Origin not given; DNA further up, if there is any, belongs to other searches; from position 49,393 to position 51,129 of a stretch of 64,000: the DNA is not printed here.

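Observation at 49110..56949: Orphan ACP-centred acyl-thioester locus built on a thiolase/DUF35 pair instead of a ketosynthase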

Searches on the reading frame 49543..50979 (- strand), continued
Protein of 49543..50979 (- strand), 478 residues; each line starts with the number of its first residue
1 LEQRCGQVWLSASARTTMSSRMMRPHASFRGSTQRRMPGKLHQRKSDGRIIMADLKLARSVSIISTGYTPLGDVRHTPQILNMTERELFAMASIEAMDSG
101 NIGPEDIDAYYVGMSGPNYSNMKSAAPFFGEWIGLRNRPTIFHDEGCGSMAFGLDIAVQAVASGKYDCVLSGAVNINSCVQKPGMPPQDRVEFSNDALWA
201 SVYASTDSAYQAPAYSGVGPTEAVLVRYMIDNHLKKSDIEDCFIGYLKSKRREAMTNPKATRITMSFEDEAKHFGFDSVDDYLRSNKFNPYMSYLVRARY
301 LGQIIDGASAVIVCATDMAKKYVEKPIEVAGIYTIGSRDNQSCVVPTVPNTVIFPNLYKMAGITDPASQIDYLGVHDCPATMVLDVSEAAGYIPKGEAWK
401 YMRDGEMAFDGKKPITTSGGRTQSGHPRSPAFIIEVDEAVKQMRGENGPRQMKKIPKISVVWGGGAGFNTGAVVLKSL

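Call 30: search_solved_structures(query=window:49543-50826:-, max_evalue=0.00001, show_alignments=1)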
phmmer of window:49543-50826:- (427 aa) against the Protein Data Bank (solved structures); distinct sequences matched with E-value up to 0.00001: 18.
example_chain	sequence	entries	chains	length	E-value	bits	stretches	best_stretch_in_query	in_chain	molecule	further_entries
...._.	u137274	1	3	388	6.2e-25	91.3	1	238-424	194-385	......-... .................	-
5m3k_C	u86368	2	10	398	2.2e-21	79.6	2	258-419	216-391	2,4-diacetylphloroglucinol biosynthesis protein PhlC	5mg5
7pxp_C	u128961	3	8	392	4.2e-21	78.7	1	243-415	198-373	Benzoylsuccinyl-CoA thiolase subunit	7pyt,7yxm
6esq_A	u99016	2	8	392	2.7e-20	76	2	247-397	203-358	acetoacetyl-CoA thiolase | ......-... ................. thiolase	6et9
9skh_I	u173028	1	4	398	4.9e-20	75.2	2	258-420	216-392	2,4-diacetylphloroglucinol biosynthesis protein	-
9skm_I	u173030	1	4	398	1.2e-18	70.6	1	258-420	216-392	2,4-diacetylphloroglucinol biosynthesis protein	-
4yzo_A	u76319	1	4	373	7.4e-18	68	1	239-410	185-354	Putative acyl-CoA acyltransferase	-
4bi9_A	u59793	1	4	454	1.1e-14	57.5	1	200-418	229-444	3-KETOACYL-COA THIOLASE, PUTATIVE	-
4bia_A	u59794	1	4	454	2e-13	53.4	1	200-418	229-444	3-KETOACYL-COA THIOLASE, PUTATIVE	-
9myr_A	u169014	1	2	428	1.2e-12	50.9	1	255-425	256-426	Nonspecific lipid-transfer protein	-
3zbg_A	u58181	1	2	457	2.2e-11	46.6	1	308-419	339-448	3-KETOACYL-COA THIOLASE-LIKE PROTEIN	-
6hsj_A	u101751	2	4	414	3.5e-11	46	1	288-403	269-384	SCP2-thiolase (type-1)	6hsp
6hrv_A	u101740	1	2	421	3.6e-11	45.9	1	288-403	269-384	SCP2-thiolase (type-1)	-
3zbk_A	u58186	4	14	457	4.1e-11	45.8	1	308-419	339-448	3-KETOACYL-COA THIOLASE-LIKE PROTEIN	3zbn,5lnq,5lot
3zbl_A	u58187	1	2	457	4.1e-11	45.8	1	308-419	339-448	3-KETOACYL-COA THIOLASE-LIKE PROTEIN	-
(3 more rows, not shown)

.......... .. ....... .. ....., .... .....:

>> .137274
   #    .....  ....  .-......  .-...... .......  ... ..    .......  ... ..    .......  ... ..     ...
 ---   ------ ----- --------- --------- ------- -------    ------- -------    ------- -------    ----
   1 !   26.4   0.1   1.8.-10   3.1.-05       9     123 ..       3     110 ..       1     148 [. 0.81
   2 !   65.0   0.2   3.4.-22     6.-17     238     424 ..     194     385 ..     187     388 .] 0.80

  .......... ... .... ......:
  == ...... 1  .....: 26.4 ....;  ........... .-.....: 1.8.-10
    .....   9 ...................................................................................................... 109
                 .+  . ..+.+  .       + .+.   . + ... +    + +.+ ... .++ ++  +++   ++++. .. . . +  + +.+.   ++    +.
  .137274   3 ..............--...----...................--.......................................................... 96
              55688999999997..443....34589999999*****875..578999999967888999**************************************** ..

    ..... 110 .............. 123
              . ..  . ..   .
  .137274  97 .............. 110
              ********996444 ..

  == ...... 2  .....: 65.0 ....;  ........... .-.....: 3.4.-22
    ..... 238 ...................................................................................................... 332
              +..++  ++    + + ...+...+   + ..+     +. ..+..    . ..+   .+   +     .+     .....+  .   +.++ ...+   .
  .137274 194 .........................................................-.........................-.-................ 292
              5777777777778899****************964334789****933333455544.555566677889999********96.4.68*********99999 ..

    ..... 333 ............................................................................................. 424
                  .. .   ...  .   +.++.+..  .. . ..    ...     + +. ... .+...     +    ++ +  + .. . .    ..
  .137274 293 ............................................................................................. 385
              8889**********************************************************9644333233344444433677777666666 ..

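Call 35: find_encoding_contigs(protein=P0002, flank=10000, max_places=1)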
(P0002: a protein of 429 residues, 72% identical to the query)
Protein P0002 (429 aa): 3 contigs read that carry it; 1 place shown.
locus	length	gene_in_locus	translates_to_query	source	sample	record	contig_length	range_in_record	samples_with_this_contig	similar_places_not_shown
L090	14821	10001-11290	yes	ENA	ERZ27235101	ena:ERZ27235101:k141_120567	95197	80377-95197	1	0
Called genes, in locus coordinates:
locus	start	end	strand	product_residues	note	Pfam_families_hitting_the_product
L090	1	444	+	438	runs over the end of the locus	PF13685:Fe-ADH_2, PF01761:DHQ_synthase, PF24621:DHQS_C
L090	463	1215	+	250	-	PF01252:Peptidase_A8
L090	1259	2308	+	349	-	PF01479:S4, PF00849:PseudoU_synth_2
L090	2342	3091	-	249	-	PF00300:His_Phos_1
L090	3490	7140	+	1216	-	PF00005:ABC_tran, PF13304:AAA_21 (faint), PF02687:FtsX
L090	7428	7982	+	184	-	PF00440:TetR_N (weak), PF14278:TetR_C_8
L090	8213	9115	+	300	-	PF00378:ECH_1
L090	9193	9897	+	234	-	-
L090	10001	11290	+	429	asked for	PF22691:Thiolase_C_1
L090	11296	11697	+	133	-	PF12172:zf-ChsH2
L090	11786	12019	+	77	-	-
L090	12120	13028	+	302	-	PF04240:Caroten_synth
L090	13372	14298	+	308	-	PF00698:Acyl_transf_1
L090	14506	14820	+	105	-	?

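Call 36: find_encoding_contigs(protein=P0023, flank=10000, max_places=1)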
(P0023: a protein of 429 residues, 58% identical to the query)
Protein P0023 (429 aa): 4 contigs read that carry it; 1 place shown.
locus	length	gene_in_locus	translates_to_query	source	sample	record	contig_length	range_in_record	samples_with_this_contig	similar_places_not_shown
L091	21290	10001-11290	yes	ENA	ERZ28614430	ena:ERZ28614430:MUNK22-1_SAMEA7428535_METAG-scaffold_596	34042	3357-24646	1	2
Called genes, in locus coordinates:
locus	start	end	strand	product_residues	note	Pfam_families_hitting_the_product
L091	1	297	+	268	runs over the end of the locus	PF03099:BPL_LplA_LipB, PF02237:BPL_C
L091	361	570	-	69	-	PF00364:Biotin_lipoyl, PF01597:GCV_H (weak), PF25917:BSH_RND, PF25973:BSH_CzcB (faint), PF25984:BSH_YknX (faint), PF13375:RnfC_N (faint)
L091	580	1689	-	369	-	PF07143:AttH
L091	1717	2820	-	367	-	PF07143:AttH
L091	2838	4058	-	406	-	PF03977:OAD_beta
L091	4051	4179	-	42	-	-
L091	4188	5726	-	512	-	PF01039:Carboxyl_trans, PF03255:ACCA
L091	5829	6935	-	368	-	PF24137: (weak)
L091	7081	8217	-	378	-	-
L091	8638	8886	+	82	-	-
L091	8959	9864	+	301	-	PF00378:ECH_1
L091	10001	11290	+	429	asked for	PF22691:Thiolase_C_1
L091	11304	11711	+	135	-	PF12172:zf-ChsH2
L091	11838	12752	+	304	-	PF00698:Acyl_transf_1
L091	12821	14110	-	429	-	PF07690:MFS_1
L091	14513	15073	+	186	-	PF14278:TetR_C_8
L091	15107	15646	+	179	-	PF14278:TetR_C_8 (weak)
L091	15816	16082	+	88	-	-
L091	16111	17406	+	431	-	PF00108:Thiolase_N, PF22691:Thiolase_C_1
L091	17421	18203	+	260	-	-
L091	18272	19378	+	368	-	-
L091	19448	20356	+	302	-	PF01515:PTA_PTB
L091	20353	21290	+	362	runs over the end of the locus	PF00871:Acetate_kinase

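Call 43: search_protein_families(library=pfam, proteins=[L071:4013-5020:+, L070:4889-6001:+, L077:12453-13652:+, L074:190-828:+, L037:5187-7166:+, L060:1485-3053:+, L018:1884-2528:+, L063:4429-5457:+, L036:3384-4439:+, L014:11888-12559:-], max_evalue=0.0001)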
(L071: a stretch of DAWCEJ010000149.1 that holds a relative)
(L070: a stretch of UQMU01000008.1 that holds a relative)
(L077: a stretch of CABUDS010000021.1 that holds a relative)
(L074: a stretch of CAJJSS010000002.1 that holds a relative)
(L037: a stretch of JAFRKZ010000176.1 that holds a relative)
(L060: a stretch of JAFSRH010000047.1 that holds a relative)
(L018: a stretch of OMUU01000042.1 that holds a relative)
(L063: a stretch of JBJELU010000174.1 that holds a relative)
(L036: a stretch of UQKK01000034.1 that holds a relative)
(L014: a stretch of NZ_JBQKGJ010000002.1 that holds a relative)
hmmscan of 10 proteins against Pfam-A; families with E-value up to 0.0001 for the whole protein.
L071:4013-5020:+ (335 aa): 1 family
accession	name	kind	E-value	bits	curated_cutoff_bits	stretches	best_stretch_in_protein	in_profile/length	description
PF01515.24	PTA_PTB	-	3.3e-84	283.4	24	1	3-325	2-318/319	Phosphate acetyl/butaryl transferase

L070:4889-6001:+ (370 aa): 1 family
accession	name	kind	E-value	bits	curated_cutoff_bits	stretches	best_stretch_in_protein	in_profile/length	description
PF00871.23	Acetate_kinase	-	8.7e-17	61.3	22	1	170-311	187-333/392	Acetokinase family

L077:12453-13652:+ (399 aa): 1 family
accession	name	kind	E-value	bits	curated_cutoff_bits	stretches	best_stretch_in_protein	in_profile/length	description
PF07690.21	MFS_1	-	1.7e-26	93.4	33.4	2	19-263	9-264/347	Major Facilitator Superfamily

L074:190-828:+ (212 aa): 1 family
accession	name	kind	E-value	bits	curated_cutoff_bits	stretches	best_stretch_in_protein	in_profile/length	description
PF01648.25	ACPS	-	6.3e-11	42.7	25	1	108-172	1-72/111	4'-phosphopantetheinyl transferase superfamily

L037:5187-7166:+ (659 aa): 15 families
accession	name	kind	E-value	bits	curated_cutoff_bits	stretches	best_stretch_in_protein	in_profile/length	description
PF00724.26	Oxidored_FMN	-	8.1e-67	226.3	27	1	17-355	2-341/342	NADH:flavin oxidoreductase / NADH oxidase family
PF07992.20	Pyr_redox_2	-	1.2e-28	100.9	26.1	1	402-626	2-247/291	Pyridine nucleotide-disulphide oxidoreductase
PF00070.33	Pyr_redox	-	6.6e-18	65.4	22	2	402-454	1-53/82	Pyridine nucleotide-disulphide oxidoreductase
PF13738.12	Pyr_redox_3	-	3.5e-14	53.2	30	2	486-625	126-276/305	Pyridine nucleotide-disulphide oxidoreductase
PF00890.30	FAD_binding_2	-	8.1e-14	52.1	20.4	1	403-444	2-43/414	FAD binding domain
PF12831.13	FAD_oxidored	-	6.1e-12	46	27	1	403-444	2-43/416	FAD dependent oxidoreductase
PF13450.12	NAD_binding_8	-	3e-11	43.9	21.9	1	405-440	1-36/68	NAD(P)-binding Rossmann-like domain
PF03486.20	HI0933_like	-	8.4e-10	38.9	50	1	402-443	2-43/244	HI0933-like protein Rossmann domain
PF01266.30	DAO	-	1.1e-09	38.8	27.9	0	402-437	1-37/353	FAD dependent oxidoreductase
PF01134.28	GIDA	-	5.7e-09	35.9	22.1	1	403-433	2-33/391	Glucose inhibited division protein A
PF01262.27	AlaDh_PNT_C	-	1e-08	35.3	23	0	525-570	30-75/214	Alanine dehydrogenase/PNT, C-terminal domain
PF02737.24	3HCDH_N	-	4e-07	30.6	22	0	526-611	2-83/180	3-hydroxyacyl-CoA dehydrogenase, NAD binding domain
PF01494.25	FAD_binding_3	-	1.8e-06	27.9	22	0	402-434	3-35/349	FAD binding domain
PF13241.12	NAD_binding_7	-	1.6e-05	25.9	22.1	0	399-440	6-49/104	Putative NAD(P)-binding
PF03721.20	UDPG_MGDP_dh_N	-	8e-05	22.7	27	0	525-564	2-41/187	UDP-glucose/GDP-mannose dehydrogenase family, NAD binding domain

L060:1485-3053:+ (522 aa): 2 families
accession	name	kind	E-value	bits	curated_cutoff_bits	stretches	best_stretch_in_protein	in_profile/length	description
PF02782.22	FGGY_C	-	6.1e-36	124.5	27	1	268-465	2-197/198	FGGY family of carbohydrate kinases, C-terminal domain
PF00370.27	FGGY_N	-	3e-16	60.2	28.8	1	7-252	2-239/245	FGGY family of carbohydrate kinases, N-terminal domain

L018:1884-2528:+ (214 aa): 1 family
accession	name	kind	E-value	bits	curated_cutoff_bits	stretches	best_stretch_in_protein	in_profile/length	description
PF00596.27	Aldolase_II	-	4.1e-49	167.4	22.2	1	10-181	3-179/183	Class II Aldolase and Adducin N-terminal domain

L063:4429-5457:+ (342 aa): 1 family
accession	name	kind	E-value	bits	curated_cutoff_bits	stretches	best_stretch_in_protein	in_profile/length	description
PF03358.20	FMN_red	-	6.3e-12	45.8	24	1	21-130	11-99/152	NADPH-dependent FMN reductase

L036:3384-4439:+ (351 aa): 1 family
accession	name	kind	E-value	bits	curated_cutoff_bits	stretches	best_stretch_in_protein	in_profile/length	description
PF02826.25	2-Hacid_dh_C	-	1.4e-57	194.4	25.1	1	169-316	30-178/178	D-isomer specific 2-hydroxyacid dehydrogenase, NAD binding domain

L014:11888-12559:- (223 aa): 1 family
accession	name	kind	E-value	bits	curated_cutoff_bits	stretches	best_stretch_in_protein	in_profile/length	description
PF01648.25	ACPS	-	1.2e-11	45.1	25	1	95-170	2-83/111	4'-phosphopantetheinyl transferase superfamily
